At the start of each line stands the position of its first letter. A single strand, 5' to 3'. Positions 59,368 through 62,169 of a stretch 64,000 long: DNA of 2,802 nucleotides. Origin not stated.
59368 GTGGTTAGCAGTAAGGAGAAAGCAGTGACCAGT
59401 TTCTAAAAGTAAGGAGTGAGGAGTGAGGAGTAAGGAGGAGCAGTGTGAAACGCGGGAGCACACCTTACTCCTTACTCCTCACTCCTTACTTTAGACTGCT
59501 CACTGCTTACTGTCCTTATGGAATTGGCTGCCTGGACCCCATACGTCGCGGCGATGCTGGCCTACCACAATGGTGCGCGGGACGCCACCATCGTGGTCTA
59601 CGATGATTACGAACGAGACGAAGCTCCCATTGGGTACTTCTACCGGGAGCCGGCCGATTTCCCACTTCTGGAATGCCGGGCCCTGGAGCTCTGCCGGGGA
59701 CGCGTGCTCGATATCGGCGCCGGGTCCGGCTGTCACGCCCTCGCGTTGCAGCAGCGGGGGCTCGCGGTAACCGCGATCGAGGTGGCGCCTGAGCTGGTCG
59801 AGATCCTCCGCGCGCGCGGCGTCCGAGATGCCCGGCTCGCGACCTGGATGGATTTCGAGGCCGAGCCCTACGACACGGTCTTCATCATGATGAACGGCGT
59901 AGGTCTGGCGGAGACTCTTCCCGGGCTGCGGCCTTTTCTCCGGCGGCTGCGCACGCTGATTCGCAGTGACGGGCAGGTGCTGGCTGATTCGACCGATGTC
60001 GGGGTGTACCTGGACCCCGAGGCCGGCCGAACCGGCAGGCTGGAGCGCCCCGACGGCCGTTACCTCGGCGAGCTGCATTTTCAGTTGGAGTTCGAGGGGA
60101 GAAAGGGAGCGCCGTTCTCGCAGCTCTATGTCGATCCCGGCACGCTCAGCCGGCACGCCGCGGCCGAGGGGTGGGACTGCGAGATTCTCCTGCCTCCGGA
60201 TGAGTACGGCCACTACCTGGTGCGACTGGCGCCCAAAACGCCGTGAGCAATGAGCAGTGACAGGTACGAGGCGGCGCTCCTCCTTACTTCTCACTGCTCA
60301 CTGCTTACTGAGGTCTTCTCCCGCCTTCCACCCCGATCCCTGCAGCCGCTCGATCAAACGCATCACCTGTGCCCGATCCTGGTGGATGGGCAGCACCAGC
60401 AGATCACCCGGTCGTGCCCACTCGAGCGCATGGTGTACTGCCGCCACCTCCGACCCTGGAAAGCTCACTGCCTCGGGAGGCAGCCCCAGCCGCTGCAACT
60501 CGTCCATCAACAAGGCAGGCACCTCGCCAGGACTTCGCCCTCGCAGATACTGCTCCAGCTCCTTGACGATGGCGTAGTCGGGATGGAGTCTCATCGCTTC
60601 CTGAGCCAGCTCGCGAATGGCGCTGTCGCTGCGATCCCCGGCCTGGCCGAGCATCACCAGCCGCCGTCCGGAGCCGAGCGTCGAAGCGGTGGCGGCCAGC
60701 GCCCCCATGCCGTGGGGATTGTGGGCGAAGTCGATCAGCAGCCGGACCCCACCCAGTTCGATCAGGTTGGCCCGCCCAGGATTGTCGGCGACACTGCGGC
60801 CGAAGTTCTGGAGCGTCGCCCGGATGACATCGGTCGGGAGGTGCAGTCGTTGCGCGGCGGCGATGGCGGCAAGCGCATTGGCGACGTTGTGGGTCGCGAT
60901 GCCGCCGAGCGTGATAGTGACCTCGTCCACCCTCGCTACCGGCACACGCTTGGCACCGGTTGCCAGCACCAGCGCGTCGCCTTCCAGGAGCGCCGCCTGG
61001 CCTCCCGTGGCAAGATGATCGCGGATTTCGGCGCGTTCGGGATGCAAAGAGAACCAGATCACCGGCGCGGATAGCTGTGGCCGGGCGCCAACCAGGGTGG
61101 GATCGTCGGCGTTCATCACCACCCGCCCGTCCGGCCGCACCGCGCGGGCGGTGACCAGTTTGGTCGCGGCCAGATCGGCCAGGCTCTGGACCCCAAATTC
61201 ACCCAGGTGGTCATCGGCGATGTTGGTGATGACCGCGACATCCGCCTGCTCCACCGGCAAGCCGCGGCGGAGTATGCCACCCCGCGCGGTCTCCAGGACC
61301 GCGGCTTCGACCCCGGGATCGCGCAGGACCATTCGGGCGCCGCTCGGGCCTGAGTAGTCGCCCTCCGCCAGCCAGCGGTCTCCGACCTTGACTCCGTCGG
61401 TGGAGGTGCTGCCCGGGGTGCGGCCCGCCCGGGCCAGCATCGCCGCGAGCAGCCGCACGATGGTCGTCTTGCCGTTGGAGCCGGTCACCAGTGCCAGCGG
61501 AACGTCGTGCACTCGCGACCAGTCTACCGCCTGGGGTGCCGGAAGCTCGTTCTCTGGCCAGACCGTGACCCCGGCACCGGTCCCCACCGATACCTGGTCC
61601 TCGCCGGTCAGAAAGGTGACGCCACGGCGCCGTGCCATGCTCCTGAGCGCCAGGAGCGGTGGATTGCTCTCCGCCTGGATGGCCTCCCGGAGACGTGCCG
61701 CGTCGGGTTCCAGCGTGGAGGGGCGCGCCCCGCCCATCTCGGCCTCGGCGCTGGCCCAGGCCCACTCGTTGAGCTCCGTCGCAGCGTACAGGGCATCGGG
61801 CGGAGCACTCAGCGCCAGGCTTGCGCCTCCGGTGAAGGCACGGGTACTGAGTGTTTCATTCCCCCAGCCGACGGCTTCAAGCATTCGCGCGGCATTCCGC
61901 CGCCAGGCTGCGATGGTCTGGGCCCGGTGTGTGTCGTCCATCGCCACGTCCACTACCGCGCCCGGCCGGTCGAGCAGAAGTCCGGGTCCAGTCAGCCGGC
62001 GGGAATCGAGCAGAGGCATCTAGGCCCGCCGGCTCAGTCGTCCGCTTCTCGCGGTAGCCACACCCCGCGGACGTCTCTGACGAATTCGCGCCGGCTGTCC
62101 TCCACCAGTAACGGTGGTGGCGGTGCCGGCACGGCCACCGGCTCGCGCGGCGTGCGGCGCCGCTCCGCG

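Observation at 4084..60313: Dispersed family of intergenic hairpins built from tandem 7-nt (once 9-nt) words, one different word per locus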

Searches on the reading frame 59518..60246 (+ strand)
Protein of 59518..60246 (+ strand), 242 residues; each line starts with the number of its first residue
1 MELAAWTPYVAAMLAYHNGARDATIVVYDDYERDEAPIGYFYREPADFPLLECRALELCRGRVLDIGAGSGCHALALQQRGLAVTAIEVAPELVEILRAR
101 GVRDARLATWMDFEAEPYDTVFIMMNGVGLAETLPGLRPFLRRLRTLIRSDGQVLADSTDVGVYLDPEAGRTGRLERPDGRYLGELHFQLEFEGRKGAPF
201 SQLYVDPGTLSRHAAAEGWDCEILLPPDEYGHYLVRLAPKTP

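Call 46: search_protein_families(library=pfam, proteins=[window:59518-60246:+])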
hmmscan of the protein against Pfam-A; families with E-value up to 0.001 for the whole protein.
window:59518-60246:+ (242 aa): 4 families
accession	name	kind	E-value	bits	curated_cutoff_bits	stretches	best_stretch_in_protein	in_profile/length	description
PF13649.12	Methyltransf_25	-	1.3e-07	32.6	27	1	63-152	1-97/97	Methyltransferase domain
PF08241.18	Methyltransf_11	-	3.4e-07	31.2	21.2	1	64-155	1-94/95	Methyltransferase domain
PF13489.12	Methyltransf_23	-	5.2e-06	26.7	27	1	60-178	23-137/164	Methyltransferase domain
PF08242.18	Methyltransf_12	-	8.7e-05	23.6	30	1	64-153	1-97/98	Methyltransferase domain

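Call 68: find_encoding_contigs(protein=window:59518-60246:+, flank=1500, max_places=10)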
Protein window:59518-60246:+ (242 aa): 2 contigs read that carry it; 2 places shown.
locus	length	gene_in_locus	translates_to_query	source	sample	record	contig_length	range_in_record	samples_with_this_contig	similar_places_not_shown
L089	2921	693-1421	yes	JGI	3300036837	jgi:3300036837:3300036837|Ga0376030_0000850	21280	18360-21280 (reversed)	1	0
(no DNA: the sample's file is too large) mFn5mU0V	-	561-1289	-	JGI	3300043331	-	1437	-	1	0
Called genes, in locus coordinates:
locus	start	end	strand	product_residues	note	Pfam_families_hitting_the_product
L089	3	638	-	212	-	?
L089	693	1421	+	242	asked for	PF13489:Methyltransf_23 (weak), PF08241:Methyltransf_11 (weak), PF13649:Methyltransf_25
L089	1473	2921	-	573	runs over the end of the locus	PF08245:Mur_ligase_M, PF02875:Mur_ligase_C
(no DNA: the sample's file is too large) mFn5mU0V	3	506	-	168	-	?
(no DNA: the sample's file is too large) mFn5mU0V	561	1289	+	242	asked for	PF13489:Methyltransf_23 (weak), PF08241:Methyltransf_11 (weak), PF13649:Methyltransf_25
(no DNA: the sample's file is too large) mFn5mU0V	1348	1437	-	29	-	?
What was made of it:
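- One spacer differs by +7 nt between samples (call 68).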

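Call 71: find_related_loci(query=window:59518-60246:+, collection=metagenome_contigs, flank=2500)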
Query window:59518-60246:+ (242 aa) in metagenome_contigs; peptide patterns used: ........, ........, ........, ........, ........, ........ (x = any residue, [..] = any of these).
81 stretches matched a pattern; 24 encode a relative of the query (tblastn E <= 1e-3); 24 distinct loci.
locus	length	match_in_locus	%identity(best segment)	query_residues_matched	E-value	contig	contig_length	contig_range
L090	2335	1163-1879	85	1-239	1e-144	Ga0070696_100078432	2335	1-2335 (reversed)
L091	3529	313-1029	84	1-239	1e-140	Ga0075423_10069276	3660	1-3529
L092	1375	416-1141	71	1-242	3e-126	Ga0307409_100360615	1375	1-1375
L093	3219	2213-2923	72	1-237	1e-116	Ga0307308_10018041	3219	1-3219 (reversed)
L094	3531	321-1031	72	1-237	3e-114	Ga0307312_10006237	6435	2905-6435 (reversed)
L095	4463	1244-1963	70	1-240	3e-113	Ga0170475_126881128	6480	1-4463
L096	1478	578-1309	70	1-242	4e-121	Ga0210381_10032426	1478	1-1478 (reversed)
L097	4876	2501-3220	70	1-239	2e-111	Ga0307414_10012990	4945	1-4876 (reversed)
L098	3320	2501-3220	72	1-239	3e-112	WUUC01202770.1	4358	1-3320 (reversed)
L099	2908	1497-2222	68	1-242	1e-114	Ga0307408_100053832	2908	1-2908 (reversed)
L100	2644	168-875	69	4-239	2e-114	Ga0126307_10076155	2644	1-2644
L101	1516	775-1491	69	1-239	5e-118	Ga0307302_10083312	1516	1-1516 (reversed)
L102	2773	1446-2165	68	1-240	4e-113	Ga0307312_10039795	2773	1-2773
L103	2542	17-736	68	1-240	2e-113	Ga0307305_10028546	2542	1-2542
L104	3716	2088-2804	70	1-239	8e-107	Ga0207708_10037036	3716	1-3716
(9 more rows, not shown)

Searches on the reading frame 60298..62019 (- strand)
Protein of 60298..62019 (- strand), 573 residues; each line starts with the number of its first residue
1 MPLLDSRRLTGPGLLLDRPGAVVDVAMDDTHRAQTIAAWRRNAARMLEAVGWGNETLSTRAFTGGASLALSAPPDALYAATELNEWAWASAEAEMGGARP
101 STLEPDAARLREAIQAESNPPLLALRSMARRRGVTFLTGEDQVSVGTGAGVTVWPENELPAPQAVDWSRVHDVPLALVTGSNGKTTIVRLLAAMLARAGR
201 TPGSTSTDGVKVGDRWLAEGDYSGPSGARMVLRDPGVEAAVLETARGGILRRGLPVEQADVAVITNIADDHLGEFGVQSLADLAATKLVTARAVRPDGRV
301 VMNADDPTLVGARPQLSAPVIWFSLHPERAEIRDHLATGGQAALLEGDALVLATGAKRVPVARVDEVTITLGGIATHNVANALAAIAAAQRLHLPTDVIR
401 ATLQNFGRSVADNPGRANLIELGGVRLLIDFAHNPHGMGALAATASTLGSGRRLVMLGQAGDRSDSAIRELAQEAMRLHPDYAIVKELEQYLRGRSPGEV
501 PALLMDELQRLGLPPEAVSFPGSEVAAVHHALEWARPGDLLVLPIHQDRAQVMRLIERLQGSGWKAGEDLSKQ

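Call 46: search_protein_families(library=pfam, proteins=[window:60298-62019:-])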
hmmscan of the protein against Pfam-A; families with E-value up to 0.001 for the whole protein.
window:60298-62019:- (573 aa): 2 families
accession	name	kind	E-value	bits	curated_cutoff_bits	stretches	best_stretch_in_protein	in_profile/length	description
PF08245.18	Mur_ligase_M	-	1.5e-22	81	24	1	178-389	1-200/200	Mur ligase middle domain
PF02875.26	Mur_ligase_C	-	1e-12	49.4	28.4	1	415-543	1-123/127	Mur ligase, glutamate ligase domain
